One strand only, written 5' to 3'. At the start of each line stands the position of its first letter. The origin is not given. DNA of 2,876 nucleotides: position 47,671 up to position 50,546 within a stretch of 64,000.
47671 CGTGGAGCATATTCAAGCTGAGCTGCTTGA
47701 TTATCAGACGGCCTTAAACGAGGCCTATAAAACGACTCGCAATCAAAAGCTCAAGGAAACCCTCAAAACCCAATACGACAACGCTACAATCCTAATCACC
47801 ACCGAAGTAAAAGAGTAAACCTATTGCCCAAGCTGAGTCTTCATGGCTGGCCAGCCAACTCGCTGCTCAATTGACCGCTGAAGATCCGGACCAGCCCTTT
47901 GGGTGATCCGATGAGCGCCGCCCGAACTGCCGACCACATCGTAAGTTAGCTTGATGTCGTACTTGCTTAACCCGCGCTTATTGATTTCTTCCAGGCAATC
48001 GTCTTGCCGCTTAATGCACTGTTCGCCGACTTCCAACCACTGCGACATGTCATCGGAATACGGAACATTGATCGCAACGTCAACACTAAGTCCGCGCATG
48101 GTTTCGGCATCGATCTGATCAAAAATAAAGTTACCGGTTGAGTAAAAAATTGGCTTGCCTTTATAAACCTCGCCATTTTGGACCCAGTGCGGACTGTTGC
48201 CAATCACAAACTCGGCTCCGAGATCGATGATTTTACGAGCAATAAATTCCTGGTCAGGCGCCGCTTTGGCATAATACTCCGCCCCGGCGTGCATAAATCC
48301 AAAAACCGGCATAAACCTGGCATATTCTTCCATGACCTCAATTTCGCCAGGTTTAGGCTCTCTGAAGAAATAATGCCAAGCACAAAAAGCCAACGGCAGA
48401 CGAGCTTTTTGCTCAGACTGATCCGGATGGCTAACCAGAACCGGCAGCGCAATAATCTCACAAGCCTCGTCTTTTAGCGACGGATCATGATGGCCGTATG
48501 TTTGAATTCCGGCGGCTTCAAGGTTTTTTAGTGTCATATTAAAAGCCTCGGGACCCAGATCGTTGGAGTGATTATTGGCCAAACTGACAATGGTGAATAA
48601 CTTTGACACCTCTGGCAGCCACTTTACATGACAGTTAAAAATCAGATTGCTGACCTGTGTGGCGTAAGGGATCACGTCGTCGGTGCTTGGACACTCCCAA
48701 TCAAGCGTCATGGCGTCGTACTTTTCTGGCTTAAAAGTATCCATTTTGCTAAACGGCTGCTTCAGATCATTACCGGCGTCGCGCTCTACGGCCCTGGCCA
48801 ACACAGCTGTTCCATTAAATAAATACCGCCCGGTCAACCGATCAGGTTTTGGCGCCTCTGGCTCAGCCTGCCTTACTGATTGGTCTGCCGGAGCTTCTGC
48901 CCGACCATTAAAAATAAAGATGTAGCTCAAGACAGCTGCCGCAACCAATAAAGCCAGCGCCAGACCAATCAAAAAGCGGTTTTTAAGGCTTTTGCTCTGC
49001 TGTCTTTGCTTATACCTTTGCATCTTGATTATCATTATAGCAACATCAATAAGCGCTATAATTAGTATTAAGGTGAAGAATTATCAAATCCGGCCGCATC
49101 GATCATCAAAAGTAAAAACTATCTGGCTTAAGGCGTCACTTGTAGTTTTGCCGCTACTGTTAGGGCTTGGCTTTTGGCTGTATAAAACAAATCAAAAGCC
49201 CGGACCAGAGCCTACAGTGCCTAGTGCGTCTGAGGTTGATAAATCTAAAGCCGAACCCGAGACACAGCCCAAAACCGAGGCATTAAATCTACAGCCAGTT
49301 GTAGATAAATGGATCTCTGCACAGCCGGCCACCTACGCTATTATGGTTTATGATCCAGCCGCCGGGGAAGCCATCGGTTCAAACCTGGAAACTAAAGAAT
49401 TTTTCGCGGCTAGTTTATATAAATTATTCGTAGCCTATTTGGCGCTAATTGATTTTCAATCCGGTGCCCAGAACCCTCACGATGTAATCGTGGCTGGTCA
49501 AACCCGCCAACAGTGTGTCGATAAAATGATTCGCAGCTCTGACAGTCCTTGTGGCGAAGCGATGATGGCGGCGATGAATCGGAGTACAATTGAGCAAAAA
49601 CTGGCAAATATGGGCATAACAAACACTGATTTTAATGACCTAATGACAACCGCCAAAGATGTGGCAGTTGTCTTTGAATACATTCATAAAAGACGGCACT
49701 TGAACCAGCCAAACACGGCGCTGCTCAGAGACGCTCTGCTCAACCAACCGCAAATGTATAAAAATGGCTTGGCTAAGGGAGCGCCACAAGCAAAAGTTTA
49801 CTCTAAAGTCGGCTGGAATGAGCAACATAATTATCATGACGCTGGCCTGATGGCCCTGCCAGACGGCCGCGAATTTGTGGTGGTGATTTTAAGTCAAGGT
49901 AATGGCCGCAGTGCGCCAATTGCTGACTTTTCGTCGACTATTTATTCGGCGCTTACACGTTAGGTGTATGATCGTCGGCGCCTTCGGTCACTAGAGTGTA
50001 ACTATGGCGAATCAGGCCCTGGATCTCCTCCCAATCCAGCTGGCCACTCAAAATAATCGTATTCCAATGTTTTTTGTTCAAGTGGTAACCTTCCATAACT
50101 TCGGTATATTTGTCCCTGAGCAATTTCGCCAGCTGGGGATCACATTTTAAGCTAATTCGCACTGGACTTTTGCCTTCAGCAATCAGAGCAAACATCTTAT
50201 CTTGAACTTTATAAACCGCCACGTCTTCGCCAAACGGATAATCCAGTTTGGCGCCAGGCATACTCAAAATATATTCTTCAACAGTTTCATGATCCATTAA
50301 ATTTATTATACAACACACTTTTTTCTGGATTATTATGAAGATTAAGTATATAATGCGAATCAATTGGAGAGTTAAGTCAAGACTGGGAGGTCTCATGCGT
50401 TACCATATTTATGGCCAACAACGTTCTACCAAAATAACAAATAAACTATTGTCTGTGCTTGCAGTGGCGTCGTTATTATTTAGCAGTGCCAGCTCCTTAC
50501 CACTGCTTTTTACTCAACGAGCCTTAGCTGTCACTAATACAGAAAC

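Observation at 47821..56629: Cell-envelope locus bracketed by two CapA paralogs, containing paralogous LTD-domain surface proteins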

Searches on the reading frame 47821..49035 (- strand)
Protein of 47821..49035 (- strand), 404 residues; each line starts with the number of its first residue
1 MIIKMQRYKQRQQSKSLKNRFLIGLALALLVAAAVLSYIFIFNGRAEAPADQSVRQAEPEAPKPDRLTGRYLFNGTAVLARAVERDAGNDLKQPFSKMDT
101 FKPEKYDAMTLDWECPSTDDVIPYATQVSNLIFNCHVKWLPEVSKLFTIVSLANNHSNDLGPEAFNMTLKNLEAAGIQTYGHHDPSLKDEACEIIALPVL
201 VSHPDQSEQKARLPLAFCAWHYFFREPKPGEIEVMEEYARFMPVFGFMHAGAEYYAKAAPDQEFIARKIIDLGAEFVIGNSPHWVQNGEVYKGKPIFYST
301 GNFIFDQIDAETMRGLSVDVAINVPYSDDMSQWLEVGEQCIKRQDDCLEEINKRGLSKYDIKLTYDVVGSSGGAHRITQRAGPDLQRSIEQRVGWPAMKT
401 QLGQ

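Call 3: search_protein_families(library=pfam, proteins=[window:47821-49035:-], max_evalue=0.01)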
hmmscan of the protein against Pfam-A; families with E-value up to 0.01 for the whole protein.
window:47821-49035:- (404 aa): 1 family
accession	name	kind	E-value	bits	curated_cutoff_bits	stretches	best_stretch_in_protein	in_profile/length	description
PF09587.15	PGA_cap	-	7.1e-35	121.2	27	2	247-307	195-255/255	Bacterial capsule synthesis protein PGA_cap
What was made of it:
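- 47821..49035 (-): capA1: PGA_cap-family protein with one N-terminal transmembrane segment. It belongs to the conserved backbone, not to the surface-protein insertion. Pfam PGA_cap 7e-35 (call 3).
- Checked: capA1, 47821-49035(-): PGA_cap, 121 bits (call 3).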

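Call 6: search_protein_families(library=ncbifam, proteins=[window:47821-49035:-], max_evalue=0.01)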
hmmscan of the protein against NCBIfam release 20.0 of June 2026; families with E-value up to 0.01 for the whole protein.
window:47821-49035:- (404 aa): 1 family
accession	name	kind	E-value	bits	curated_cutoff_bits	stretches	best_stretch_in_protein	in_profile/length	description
NF038314.1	epimerase_MslH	equivalog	4.9e-12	44.9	700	1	265-309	277-320/439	lasso peptide C-terminal Trp epimerase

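Call 49: search_solved_structures(query=window:47821-49032:-, max_evalue=0.001, show_alignments=1)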
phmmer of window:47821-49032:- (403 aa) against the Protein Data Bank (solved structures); distinct sequences matched with E-value up to 0.001: 3.
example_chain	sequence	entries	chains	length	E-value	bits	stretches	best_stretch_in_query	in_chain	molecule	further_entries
8gqb_A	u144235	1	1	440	7.8e-10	41.3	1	264-308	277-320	Poly-gamma-glutamate synthesis protein (Capsule biosynthesis protein)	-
8gq9_A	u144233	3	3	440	7.8e-10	41.3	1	264-308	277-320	Poly-gamma-glutamate synthesis protein (Capsule biosynthesis protein)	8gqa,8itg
8ith_A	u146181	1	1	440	7.4e-09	38.1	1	264-308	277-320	Poly-gamma-glutamate synthesis protein (Capsule biosynthesis protein)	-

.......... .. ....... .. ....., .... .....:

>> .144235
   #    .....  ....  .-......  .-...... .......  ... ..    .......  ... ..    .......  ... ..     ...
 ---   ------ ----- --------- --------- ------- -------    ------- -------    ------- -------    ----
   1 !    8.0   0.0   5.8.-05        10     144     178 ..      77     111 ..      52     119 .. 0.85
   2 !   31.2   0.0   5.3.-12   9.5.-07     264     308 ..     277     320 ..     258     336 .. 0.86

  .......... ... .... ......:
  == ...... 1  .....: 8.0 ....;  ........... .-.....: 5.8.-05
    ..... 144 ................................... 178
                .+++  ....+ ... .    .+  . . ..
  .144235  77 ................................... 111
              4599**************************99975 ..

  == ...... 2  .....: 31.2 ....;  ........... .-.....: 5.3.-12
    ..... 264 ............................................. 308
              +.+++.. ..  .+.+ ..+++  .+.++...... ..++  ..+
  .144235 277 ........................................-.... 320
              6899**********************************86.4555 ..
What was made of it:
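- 47821..49035 (-): Its only solved relative is the peptide epimerase MslH, 8e-10 (call 49).
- Closest known: MslH, a calcineurin-fold peptide epimerase of the PGA_cap family. Same: The ANNH..DLG and G.xPH stretches align (call 49).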

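Call 73: find_related_loci(query=window:47821-49032:-, collection=metagenome_contigs, flank=10000)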
Query window:47821-49032:- (403 aa) in metagenome_contigs; peptide patterns used: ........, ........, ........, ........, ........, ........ (x = any residue, [..] = any of these).
93 stretches matched a pattern; 16 encode a relative of the query (tblastn E <= 1e-3); 16 distinct loci.
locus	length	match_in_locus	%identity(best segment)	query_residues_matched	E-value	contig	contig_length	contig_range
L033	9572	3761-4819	70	51-403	1e-177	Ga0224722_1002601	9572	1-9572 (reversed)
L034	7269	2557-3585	50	64-403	1e-120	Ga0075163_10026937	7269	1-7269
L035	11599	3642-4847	43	9-403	2e-117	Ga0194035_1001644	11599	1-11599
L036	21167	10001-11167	43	11-403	2e-109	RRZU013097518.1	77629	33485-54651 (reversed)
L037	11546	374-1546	46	11-403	1e-106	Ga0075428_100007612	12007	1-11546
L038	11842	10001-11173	46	11-403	1e-106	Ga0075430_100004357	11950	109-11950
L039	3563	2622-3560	49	1-311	2e-98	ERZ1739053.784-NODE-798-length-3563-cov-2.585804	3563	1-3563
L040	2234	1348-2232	47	46-336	9e-95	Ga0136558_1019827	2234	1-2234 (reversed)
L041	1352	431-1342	46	104-403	6e-97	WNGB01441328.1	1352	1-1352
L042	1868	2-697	47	174-403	4e-76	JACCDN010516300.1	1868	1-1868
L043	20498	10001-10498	33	141-322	9e-23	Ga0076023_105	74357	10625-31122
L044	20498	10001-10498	33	141-322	9e-23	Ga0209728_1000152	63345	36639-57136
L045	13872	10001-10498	33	141-322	9e-23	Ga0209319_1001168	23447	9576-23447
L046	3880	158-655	33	141-322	1e-22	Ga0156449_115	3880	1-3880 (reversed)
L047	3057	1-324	39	215-322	1e-16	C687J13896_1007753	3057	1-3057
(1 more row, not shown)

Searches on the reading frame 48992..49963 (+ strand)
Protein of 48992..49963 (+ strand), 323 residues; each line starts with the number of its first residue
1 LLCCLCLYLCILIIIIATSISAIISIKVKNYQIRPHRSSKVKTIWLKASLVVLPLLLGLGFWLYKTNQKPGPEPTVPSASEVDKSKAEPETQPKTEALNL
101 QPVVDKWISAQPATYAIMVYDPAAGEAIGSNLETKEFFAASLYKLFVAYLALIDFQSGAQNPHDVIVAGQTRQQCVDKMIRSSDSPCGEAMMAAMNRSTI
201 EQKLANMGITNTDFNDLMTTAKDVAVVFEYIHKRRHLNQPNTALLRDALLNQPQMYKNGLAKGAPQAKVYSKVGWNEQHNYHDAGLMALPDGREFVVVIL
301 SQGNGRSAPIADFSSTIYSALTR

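Call 3: search_protein_families(library=pfam, proteins=[window:48992-49963:+], max_evalue=0.01)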
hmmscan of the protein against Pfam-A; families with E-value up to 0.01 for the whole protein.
window:48992-49963:+ (323 aa): 2 families
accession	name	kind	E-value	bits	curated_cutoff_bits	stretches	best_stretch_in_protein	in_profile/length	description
PF13354.11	Beta-lactamase2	-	1.8e-21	77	22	1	117-300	2-213/214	Beta-lactamase enzyme family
PF06664.17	WLS-like_TM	-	0.0091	15.8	28.3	0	3-61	157-209/247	Wntless-like, transmembrane domain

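Call 6: search_protein_families(library=ncbifam, proteins=[window:48992-49963:+], max_evalue=0.01)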
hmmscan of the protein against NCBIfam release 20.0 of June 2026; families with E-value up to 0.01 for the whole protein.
window:48992-49963:+ (323 aa): 1 family
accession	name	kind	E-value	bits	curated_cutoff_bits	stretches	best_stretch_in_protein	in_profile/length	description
NF033103.1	bla_class_A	equivalog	1e-07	31.4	200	1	211-308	143-239/257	class A beta-lactamase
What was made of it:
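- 48992..49963 (+): Beta-lactamase2-family serine hydrolase, class-A-like but not a bona fide class A beta-lactamase. The true start is probably downstream of the listed TTG. NCBIfam bla_class_A scores 31 bits against a cut-off of 200 (calls 3, 6).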

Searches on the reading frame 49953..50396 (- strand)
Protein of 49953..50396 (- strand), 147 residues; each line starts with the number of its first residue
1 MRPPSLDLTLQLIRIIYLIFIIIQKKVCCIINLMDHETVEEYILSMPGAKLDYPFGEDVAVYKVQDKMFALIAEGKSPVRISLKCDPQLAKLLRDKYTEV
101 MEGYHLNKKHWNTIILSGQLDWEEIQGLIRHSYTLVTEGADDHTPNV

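Call 3: search_protein_families(library=pfam, proteins=[window:49953-50396:-], max_evalue=0.01)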
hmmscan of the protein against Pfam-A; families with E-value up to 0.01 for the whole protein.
window:49953-50396:- (147 aa): 1 family
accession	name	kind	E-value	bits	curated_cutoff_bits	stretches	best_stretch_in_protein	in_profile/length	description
PF04237.18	YjbR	-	1.5e-29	102.9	30.1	1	44-135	1-88/88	YjbR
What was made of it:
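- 49953..50396 (-): yjbR (cytoplasmic; real gene probably 49953-50297). Left-hand anchor of the variable slot. Pfam YjbR 1.5e-29 (call 3).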
